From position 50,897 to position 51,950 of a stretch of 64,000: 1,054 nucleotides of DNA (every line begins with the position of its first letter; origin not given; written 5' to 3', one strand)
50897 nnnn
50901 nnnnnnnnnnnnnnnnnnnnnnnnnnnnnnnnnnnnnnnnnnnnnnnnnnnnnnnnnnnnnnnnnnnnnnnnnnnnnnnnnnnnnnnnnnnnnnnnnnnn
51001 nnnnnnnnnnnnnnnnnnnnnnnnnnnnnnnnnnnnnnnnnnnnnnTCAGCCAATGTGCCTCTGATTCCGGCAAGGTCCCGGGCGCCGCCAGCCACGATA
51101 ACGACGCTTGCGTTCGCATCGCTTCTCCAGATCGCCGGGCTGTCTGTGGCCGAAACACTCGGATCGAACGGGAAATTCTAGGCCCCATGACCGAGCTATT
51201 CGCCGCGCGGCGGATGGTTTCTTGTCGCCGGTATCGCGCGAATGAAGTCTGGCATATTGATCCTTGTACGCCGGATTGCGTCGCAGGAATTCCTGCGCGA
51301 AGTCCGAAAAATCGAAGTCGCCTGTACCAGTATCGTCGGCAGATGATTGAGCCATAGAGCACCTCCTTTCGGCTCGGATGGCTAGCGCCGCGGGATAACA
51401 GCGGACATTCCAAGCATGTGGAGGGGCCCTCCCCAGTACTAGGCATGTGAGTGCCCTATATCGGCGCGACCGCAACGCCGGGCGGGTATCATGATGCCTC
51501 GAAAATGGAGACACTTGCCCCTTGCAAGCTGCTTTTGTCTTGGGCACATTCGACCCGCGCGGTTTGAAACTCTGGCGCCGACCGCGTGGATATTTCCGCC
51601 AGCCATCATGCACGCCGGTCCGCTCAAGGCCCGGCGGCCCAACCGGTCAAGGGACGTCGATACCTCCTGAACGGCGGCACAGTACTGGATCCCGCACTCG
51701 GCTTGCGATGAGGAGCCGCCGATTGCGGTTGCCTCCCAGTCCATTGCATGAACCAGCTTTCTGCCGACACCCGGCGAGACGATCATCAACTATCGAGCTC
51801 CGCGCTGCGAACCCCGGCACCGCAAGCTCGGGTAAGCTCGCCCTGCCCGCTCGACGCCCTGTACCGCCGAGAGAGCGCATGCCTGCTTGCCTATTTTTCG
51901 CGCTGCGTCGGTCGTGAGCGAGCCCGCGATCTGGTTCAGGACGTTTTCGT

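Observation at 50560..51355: FseA-like transfer activator encoded through a +1 programmed ribosomal frameshift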

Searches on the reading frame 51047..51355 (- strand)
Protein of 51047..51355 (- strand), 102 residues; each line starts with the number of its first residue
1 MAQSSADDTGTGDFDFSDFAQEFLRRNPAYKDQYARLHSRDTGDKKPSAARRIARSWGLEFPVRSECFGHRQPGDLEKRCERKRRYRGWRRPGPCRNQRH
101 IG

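Call 6: search_protein_families(library=pfam, proteins=[window:51047-51355:-], max_evalue=0.01)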
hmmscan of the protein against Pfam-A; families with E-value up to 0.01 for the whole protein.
window:51047-51355:- (102 aa): 1 family
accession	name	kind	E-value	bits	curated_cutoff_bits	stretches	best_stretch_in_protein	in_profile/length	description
PF20109.4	Trans_reg_dom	-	1.6e-15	57.6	23.8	1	3-62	3-60/60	Proteobacterial transcriptional regulator-like domain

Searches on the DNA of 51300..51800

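Call 42: search_rna_families(source=window, start=51300, end=51800, threshold=evalue, max_evalue=1)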
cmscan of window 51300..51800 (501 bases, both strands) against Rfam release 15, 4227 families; matches with E-value up to 1: 1.
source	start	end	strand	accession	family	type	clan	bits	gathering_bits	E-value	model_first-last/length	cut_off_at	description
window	51351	51382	-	RF01523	TB10Cs1H2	Gene; snRNA; snoRNA; HACA-box;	-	18.2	50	0.49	15-46/63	no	Trypanosomatid snoRNA TB10Cs1H2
